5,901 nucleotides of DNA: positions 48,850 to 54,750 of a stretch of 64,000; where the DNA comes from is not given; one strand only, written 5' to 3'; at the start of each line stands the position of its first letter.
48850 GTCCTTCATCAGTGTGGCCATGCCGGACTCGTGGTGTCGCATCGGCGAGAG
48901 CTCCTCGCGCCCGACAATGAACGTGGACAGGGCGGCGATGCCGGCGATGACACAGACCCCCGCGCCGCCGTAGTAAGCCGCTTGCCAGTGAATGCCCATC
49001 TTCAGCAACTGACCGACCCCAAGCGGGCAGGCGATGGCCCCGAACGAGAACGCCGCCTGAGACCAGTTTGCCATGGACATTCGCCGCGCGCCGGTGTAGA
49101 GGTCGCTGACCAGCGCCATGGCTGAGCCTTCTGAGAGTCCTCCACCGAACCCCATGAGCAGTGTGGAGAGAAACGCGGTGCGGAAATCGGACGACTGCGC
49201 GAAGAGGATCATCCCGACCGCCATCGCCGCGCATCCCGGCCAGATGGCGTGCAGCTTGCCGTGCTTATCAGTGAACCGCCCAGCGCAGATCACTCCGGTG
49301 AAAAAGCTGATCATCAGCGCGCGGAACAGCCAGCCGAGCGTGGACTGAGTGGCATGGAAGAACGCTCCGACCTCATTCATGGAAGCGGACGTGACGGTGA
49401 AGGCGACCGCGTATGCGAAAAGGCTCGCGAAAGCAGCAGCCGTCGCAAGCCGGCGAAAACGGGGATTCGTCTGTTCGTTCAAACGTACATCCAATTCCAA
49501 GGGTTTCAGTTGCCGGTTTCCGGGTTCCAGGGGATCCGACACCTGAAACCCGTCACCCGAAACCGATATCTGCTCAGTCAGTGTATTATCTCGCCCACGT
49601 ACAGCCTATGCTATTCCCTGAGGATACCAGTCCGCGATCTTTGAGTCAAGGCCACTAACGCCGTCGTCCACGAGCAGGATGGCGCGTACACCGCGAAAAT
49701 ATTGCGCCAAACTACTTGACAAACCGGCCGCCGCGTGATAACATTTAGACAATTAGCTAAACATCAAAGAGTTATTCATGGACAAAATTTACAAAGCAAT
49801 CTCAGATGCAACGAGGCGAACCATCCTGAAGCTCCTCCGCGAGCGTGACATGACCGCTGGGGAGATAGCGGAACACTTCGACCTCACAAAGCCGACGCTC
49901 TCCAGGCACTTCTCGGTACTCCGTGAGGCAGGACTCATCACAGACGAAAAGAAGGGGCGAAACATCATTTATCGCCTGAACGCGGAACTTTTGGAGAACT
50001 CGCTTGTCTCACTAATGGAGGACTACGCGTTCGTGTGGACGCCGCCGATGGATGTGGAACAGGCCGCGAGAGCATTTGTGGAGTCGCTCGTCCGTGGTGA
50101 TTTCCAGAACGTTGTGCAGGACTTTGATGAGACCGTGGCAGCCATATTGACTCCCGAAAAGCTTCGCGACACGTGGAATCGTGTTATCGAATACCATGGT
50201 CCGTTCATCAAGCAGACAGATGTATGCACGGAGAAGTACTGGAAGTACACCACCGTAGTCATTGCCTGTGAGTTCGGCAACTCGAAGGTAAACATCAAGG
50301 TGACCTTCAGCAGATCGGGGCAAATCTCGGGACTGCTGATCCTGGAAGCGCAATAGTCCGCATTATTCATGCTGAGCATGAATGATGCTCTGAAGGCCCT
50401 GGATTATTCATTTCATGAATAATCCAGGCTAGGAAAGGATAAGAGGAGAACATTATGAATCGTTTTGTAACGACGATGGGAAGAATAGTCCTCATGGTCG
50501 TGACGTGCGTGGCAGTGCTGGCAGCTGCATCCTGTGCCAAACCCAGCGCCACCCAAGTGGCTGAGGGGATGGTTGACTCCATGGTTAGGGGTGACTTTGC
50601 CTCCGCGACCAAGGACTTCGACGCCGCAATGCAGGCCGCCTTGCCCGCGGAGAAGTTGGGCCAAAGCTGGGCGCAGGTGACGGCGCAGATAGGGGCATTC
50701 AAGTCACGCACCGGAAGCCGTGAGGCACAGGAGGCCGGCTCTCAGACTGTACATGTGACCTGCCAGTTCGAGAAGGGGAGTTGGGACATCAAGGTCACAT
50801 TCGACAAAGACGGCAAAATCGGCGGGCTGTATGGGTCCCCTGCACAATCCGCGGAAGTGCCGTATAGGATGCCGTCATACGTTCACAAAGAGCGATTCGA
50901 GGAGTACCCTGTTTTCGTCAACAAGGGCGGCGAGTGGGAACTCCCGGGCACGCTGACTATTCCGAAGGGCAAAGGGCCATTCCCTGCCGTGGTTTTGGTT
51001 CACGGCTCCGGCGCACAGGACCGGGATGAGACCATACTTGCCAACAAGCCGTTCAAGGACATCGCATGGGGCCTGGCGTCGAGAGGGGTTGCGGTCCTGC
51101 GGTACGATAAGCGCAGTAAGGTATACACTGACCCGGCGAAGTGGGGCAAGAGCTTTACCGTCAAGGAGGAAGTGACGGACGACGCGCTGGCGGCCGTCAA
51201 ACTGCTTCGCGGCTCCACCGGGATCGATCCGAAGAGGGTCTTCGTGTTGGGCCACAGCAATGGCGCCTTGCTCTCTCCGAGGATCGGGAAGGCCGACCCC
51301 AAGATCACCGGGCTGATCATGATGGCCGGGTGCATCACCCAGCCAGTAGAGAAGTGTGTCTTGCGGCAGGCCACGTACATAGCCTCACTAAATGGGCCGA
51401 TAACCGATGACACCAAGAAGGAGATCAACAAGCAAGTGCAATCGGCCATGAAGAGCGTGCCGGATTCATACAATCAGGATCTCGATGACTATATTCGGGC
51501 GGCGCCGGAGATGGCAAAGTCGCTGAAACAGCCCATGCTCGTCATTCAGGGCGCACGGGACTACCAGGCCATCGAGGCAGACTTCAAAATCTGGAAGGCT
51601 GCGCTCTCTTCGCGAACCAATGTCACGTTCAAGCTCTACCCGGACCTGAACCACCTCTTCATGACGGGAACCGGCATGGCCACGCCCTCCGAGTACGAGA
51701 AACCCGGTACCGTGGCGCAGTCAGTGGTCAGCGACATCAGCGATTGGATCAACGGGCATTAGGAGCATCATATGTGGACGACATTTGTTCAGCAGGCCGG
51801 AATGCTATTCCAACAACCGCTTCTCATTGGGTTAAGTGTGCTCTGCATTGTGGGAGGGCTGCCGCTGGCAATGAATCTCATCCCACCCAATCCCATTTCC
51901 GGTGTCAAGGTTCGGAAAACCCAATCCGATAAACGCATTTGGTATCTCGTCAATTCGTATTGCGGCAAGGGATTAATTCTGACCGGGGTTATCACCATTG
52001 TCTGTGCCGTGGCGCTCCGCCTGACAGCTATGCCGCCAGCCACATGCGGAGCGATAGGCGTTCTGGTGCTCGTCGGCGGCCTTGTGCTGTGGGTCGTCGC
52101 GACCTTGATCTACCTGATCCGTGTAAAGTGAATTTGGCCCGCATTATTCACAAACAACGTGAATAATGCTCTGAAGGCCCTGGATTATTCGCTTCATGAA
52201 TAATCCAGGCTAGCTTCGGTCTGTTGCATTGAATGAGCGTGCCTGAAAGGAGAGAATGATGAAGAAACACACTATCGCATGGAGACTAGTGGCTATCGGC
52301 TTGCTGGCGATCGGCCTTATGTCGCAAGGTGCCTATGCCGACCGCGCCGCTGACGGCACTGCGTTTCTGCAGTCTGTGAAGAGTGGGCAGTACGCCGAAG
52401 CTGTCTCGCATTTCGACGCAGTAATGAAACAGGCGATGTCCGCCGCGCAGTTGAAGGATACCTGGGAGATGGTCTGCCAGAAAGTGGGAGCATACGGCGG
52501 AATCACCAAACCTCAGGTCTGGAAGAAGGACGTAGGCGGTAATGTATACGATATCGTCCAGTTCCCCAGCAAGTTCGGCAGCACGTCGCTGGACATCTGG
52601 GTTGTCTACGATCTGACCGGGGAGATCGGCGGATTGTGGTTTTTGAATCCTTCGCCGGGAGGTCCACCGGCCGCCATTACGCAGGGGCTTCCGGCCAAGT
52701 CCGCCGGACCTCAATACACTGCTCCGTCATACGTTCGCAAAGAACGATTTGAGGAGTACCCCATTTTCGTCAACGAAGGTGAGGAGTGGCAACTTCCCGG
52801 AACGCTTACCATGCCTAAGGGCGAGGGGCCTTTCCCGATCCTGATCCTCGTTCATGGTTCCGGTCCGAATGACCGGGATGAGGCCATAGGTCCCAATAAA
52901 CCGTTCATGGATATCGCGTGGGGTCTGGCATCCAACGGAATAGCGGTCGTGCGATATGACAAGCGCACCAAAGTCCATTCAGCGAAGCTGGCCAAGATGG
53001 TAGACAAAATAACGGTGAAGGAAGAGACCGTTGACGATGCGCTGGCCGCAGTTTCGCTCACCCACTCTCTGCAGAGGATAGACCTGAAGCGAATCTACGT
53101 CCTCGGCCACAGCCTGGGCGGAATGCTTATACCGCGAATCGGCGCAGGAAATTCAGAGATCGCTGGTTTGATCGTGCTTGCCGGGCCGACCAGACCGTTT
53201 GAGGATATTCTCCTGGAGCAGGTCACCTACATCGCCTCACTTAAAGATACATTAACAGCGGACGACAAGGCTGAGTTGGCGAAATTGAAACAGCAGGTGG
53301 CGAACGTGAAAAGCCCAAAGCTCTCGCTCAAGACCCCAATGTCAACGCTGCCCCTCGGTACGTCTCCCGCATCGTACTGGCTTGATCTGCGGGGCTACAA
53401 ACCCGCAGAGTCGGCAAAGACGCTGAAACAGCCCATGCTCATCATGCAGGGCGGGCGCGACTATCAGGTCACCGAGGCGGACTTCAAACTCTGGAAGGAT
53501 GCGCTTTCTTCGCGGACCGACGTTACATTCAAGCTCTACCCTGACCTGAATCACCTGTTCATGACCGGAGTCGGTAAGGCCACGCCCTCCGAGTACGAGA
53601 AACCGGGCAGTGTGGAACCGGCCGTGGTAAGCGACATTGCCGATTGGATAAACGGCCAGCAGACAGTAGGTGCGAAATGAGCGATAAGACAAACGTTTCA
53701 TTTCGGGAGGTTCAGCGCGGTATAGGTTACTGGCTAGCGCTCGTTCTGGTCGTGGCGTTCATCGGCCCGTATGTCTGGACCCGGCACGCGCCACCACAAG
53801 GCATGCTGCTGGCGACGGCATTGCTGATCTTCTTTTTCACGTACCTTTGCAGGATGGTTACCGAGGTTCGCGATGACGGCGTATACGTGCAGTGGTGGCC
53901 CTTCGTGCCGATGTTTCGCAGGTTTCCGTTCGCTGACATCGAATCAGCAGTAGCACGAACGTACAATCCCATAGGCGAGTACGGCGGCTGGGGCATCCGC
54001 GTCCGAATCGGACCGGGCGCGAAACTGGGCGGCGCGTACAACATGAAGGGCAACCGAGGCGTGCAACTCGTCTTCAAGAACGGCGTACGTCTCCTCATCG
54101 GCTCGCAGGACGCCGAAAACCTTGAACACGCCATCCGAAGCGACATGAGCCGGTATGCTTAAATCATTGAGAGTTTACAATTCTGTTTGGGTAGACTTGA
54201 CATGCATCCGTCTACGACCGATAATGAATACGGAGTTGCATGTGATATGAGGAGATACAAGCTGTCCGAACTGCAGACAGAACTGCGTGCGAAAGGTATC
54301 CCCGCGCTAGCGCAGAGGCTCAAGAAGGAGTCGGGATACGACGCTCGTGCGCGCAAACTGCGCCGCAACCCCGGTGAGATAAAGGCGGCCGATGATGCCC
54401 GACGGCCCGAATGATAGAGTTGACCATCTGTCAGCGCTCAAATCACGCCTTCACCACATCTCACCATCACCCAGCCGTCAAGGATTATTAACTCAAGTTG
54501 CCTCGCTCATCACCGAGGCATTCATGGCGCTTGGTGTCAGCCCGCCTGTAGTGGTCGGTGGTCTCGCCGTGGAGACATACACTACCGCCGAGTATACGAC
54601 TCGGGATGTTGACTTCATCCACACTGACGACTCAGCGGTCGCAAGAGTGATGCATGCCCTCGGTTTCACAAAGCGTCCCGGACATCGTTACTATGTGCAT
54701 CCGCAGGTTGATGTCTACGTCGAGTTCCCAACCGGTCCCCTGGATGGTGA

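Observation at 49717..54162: SdpR/SdpI-like regulatory module built around a shared DUF3887-like domain: ArsR-DUF3887 regulator plus two DUF3887-alpha/beta-hydrolase (lipo)proteins, an SdpI-like protein and a bPH membrane protein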

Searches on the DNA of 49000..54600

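Call 92: search_rna_families(source=window, start=49000, end=54600, threshold=evalue, max_evalue=0.1)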
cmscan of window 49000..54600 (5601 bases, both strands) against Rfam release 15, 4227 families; matches with E-value up to 0.1: 0.
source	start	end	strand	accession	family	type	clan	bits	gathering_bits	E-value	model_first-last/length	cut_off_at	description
